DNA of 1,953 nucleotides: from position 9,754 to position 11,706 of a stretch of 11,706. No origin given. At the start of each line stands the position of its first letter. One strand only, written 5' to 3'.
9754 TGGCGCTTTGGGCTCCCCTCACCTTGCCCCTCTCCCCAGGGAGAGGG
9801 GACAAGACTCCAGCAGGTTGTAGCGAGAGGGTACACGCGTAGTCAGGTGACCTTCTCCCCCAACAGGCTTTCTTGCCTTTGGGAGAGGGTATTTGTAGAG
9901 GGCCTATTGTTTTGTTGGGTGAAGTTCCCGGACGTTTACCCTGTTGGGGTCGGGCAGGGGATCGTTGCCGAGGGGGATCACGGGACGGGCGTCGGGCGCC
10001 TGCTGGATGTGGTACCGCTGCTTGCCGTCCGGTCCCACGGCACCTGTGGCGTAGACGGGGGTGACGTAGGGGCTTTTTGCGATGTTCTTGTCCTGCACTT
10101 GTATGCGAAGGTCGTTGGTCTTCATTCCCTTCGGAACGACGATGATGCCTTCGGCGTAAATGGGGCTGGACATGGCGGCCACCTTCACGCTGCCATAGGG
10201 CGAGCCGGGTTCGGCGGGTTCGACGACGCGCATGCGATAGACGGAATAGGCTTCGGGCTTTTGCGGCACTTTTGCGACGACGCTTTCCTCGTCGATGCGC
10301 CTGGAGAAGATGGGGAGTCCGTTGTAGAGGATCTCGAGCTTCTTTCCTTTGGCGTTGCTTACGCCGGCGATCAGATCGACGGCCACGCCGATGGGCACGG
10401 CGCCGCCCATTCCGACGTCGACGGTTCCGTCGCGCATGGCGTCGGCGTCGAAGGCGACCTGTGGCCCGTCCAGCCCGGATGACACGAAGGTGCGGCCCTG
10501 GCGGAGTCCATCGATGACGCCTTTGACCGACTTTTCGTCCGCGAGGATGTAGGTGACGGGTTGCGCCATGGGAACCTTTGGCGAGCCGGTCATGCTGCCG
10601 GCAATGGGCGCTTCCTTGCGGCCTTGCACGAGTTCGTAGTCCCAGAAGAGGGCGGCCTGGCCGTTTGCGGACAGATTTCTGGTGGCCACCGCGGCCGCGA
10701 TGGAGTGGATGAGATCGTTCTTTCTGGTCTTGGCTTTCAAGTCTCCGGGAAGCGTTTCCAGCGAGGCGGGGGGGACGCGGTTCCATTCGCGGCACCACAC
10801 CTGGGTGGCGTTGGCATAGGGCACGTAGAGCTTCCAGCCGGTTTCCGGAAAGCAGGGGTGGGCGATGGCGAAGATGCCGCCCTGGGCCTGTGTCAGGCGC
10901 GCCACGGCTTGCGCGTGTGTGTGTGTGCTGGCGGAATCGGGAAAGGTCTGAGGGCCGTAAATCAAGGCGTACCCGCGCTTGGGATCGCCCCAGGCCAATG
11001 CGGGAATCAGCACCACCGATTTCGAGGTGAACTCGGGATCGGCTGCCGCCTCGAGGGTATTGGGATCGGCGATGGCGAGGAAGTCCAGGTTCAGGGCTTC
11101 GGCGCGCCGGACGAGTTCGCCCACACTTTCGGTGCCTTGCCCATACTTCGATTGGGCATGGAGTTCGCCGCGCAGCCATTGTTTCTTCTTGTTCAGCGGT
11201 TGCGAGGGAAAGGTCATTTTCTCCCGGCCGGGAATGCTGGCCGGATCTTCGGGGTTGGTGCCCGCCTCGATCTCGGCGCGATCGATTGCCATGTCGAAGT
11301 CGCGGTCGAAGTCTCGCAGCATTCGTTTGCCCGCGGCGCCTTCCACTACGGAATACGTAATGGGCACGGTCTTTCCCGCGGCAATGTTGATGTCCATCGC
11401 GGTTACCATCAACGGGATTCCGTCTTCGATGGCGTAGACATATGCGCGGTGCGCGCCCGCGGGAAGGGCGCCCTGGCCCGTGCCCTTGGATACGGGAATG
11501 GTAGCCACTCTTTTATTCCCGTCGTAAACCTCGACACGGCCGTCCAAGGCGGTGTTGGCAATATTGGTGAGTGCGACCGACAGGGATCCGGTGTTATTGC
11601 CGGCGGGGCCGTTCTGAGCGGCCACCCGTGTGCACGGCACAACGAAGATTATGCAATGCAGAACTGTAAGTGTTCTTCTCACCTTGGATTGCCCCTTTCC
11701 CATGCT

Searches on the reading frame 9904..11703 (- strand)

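Call 5: search_protein_families(library=pfam, proteins=[window:9904-11703:-], max_evalue=0.01)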
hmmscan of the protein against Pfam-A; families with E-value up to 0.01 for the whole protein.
window:9904-11703:- (599 aa): 0 families

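Call 6: search_protein_families(library=ncbifam, proteins=[window:9904-11703:-], max_evalue=0.01)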
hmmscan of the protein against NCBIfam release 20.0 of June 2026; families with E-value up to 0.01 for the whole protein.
window:9904-11703:- (599 aa): 1 family
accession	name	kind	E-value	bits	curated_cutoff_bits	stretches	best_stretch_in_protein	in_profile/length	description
NF038032.1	CehA_McbA_metalo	domain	1.2e-26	93.9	80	1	175-517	1-314/315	CehA/McbA family metallohydrolase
